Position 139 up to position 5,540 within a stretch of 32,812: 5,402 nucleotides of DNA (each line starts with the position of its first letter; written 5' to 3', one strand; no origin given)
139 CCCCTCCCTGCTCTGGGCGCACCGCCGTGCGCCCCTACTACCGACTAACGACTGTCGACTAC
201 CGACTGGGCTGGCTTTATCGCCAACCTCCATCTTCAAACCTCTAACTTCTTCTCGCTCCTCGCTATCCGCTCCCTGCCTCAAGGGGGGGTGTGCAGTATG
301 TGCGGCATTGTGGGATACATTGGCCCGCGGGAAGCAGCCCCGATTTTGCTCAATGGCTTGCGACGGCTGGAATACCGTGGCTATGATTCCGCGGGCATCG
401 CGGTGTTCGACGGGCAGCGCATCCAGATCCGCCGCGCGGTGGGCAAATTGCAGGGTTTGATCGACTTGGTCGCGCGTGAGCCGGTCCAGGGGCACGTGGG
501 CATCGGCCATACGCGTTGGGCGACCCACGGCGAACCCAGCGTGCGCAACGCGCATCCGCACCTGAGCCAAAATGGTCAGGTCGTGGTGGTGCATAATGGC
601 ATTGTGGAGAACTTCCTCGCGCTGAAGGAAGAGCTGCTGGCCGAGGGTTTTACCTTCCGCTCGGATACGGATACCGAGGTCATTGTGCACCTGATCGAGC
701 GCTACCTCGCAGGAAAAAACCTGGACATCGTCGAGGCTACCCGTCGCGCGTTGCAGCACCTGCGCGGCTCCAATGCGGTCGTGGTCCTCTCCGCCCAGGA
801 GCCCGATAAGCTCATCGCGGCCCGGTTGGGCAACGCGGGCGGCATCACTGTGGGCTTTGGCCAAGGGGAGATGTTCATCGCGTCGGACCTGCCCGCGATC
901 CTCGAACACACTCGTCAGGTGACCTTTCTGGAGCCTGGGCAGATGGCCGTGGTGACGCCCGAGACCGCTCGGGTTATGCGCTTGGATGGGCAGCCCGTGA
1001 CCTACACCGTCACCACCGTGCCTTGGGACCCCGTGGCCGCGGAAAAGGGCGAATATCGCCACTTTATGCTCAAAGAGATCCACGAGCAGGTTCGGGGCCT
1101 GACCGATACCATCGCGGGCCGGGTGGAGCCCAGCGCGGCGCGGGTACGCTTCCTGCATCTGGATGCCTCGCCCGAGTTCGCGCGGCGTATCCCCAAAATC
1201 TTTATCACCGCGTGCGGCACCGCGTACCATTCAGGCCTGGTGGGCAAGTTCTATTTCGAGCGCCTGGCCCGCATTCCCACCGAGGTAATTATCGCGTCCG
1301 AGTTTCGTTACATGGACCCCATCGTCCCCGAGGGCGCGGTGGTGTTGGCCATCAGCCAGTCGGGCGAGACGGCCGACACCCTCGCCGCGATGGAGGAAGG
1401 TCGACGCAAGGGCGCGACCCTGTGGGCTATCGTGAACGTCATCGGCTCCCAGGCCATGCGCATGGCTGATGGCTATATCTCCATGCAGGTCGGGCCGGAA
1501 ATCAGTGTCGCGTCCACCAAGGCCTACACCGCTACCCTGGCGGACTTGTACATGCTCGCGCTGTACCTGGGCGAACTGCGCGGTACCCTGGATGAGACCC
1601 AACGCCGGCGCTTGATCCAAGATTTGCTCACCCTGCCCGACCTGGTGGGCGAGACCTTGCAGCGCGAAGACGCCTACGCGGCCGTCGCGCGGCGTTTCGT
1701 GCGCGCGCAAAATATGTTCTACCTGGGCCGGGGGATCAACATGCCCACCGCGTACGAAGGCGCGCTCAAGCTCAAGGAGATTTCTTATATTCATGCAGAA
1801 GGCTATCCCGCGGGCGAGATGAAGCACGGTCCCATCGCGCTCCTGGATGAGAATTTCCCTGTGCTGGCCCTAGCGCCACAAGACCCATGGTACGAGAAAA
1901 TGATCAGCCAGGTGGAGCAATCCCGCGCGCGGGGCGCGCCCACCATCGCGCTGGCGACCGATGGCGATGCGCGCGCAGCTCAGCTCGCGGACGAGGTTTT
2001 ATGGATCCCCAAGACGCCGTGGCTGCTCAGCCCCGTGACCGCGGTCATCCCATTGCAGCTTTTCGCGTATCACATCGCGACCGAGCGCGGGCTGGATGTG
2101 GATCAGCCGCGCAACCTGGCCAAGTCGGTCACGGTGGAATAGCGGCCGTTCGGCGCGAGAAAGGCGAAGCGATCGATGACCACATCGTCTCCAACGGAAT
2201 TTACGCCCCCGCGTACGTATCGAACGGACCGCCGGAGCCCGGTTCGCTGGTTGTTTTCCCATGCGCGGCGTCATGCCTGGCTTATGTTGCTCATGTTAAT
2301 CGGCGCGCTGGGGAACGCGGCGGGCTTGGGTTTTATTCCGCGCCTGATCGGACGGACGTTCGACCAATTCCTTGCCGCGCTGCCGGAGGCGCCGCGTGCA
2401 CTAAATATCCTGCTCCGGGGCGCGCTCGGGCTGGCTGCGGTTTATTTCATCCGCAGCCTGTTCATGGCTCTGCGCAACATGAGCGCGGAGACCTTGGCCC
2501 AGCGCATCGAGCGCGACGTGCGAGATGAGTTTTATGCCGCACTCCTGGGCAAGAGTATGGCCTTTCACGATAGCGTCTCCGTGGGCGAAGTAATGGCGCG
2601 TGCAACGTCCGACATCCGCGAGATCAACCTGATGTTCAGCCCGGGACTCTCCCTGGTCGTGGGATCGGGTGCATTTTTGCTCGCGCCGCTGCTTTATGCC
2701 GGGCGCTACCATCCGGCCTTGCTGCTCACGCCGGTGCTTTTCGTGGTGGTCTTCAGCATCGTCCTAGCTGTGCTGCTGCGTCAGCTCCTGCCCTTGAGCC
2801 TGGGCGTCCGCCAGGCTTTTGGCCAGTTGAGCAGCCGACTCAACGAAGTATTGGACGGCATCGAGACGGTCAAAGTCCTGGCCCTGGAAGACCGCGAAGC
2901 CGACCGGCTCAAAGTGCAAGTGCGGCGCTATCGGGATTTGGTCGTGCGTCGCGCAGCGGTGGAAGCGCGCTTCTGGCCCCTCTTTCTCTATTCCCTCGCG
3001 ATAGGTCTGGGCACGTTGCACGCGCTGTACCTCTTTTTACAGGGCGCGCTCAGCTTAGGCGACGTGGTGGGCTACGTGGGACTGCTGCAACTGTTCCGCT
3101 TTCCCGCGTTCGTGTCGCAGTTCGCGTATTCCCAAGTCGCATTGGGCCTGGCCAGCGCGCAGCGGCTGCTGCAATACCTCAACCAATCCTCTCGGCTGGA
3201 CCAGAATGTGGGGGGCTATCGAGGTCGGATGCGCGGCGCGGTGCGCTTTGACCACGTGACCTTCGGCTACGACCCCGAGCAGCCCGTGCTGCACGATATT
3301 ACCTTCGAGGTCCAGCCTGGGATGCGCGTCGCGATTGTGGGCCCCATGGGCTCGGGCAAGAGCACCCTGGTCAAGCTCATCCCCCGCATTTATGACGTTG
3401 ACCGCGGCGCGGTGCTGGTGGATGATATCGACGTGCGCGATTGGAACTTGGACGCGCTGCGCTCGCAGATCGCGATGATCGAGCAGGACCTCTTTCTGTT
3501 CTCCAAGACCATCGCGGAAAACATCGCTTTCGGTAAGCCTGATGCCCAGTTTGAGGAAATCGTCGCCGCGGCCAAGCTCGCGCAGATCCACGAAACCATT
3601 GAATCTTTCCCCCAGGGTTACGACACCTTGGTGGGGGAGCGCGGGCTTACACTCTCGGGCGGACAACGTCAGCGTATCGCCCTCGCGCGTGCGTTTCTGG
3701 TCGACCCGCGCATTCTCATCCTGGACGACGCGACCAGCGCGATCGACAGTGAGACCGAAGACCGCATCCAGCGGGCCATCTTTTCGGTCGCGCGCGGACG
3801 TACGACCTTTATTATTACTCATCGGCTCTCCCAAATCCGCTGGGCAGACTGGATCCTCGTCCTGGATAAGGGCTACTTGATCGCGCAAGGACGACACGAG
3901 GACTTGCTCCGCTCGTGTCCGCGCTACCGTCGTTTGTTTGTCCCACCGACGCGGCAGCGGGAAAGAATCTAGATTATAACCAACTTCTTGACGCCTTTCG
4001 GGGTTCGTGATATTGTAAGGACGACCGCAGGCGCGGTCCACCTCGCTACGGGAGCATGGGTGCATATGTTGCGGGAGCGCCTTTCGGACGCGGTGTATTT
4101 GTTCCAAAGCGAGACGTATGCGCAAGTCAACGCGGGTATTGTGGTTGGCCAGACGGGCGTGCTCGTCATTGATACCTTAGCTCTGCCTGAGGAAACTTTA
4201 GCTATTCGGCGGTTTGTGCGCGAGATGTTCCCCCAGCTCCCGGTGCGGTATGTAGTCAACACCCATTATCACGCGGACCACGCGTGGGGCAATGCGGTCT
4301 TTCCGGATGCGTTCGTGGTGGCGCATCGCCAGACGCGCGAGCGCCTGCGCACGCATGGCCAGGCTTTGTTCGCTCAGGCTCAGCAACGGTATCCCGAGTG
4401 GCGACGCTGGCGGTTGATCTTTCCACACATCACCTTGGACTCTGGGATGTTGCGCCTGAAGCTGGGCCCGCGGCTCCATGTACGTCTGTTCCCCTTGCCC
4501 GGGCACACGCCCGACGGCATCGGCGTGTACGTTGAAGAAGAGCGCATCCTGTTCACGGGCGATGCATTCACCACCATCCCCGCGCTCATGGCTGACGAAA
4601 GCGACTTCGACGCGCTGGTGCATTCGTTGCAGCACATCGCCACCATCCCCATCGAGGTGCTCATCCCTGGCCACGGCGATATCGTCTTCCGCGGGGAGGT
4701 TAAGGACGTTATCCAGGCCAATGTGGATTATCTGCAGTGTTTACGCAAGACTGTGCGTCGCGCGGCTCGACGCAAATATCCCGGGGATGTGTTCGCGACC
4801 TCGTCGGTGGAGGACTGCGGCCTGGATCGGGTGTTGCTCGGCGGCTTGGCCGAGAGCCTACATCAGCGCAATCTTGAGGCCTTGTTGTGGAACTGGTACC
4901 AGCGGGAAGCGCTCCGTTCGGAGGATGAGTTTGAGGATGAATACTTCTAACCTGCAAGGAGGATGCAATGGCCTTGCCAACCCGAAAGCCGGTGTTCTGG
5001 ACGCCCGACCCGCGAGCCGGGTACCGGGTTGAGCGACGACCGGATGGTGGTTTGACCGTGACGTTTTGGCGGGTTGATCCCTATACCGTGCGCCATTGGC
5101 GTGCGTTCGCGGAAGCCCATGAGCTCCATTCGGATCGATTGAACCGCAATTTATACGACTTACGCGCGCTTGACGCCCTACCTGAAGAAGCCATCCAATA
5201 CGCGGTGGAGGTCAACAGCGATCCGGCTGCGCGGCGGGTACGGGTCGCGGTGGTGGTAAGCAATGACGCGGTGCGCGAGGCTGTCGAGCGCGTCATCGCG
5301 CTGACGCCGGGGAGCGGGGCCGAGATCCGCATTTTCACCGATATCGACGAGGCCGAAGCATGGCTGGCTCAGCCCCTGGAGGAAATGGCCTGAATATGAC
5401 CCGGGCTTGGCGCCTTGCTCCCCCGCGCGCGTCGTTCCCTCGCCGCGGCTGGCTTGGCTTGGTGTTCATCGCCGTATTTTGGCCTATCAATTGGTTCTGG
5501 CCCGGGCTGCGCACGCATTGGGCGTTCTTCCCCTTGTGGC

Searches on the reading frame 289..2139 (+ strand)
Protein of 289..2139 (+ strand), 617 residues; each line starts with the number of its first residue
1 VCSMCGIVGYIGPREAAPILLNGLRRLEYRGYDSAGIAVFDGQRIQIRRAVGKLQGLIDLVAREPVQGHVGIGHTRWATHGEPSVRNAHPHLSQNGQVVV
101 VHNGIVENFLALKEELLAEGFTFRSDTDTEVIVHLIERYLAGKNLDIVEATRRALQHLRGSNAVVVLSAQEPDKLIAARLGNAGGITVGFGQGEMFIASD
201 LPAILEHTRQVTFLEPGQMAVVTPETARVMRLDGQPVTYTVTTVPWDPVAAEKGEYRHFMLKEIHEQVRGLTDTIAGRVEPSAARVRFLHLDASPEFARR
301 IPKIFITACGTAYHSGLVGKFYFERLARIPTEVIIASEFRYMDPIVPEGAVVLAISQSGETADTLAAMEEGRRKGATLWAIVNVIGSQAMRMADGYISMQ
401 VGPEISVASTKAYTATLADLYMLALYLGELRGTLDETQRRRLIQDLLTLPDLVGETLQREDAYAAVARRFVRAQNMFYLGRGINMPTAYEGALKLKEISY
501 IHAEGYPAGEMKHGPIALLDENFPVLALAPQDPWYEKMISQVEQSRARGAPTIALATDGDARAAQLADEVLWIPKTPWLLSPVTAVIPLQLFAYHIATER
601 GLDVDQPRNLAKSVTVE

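Call 81: search_protein_families(library=pfam, proteins=[window:289-2139:+], max_evalue=0.001)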
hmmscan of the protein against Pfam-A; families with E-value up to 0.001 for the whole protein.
window:289-2139:+ (617 aa): 4 families
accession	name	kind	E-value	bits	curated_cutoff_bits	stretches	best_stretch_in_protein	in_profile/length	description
PF01380.27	SIS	-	1.8e-49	167.3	25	2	302-425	6-130/131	SIS domain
PF13522.11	GATase_6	-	4.8e-21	75.6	27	1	66-183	8-114/130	Glutamine amidotransferase domain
PF13537.11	GATase_7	-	1.5e-14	54.5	25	1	86-205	11-122/123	Glutamine amidotransferase domain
PF13230.11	GATase_4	-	5.3e-05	22.7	23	1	35-144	36-145/272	Glutamine amidotransferases class-II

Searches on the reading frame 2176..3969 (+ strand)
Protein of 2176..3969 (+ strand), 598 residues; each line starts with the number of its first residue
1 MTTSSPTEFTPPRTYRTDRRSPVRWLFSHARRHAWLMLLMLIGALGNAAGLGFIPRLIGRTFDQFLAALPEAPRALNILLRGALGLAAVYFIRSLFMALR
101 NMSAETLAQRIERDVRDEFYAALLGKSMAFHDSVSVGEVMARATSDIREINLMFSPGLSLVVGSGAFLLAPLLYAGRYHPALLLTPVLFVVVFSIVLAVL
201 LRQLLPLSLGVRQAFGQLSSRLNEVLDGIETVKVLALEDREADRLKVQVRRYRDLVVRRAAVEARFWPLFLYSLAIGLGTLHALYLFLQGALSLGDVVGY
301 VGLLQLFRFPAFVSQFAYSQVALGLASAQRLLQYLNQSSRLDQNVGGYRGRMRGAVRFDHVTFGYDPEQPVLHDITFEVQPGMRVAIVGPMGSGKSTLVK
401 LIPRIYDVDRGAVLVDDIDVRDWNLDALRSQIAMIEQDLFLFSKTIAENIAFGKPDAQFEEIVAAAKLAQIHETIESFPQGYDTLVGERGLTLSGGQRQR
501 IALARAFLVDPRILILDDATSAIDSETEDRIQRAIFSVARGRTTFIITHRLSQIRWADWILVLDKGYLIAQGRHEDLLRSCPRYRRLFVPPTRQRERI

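Call 81: search_protein_families(library=pfam, proteins=[window:2176-3969:+], max_evalue=0.001)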
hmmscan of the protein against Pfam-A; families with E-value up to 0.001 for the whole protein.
window:2176-3969:+ (598 aa): 4 families
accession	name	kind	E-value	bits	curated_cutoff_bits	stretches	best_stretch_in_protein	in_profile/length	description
PF00005.33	ABC_tran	-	3.8e-32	112.2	25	1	372-521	1-137/137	ABC transporter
PF00664.28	ABC_membrane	-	1.8e-31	110.3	28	1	37-309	1-272/274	ABC transporter transmembrane region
PF02463.25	SMC_N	-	0.00011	22.1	40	0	474-558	135-206/220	RecF/RecN/SMC N terminal domain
PF13191.12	AAA_16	-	0.00046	21.2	32.6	0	384-531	26-152/167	AAA ATPase domain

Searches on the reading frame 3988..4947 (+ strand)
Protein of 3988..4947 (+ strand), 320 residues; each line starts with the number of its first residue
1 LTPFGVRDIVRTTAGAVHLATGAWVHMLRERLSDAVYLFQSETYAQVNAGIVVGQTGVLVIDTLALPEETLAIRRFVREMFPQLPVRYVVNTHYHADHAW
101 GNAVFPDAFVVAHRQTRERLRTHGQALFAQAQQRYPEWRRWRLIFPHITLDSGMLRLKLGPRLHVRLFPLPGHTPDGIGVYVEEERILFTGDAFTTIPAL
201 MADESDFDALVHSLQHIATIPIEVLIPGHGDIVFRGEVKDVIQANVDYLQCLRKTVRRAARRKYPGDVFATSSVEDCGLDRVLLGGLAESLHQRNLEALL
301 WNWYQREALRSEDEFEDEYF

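Call 81: search_protein_families(library=pfam, proteins=[window:3988-4947:+], max_evalue=0.001)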
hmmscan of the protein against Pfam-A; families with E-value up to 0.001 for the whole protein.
window:3988-4947:+ (320 aa): 2 families
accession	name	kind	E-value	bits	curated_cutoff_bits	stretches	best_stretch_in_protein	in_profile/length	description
PF00753.33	Lactamase_B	-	1e-28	101.1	22.7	1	46-229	5-196/196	Metallo-beta-lactamase superfamily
PF12706.13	Lactamase_B_2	-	1.4e-05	25.2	27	1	85-211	30-161/200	Beta-lactamase superfamily domain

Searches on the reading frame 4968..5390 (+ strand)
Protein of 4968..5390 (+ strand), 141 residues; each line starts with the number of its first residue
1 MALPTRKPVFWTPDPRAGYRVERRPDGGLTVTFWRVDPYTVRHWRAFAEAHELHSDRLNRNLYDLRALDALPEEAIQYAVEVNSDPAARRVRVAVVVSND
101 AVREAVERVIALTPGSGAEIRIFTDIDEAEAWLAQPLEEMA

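Call 82: search_protein_families(library=pfam, proteins=[window:4968-5390:+], max_evalue=0.001)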
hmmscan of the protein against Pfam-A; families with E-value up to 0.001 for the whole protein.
window:4968-5390:+ (141 aa): 1 family
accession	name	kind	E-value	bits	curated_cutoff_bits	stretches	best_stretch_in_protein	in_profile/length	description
PF11964.13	SpoIIAA-like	-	3.2e-05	25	25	1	82-134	59-106/106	SpoIIAA-like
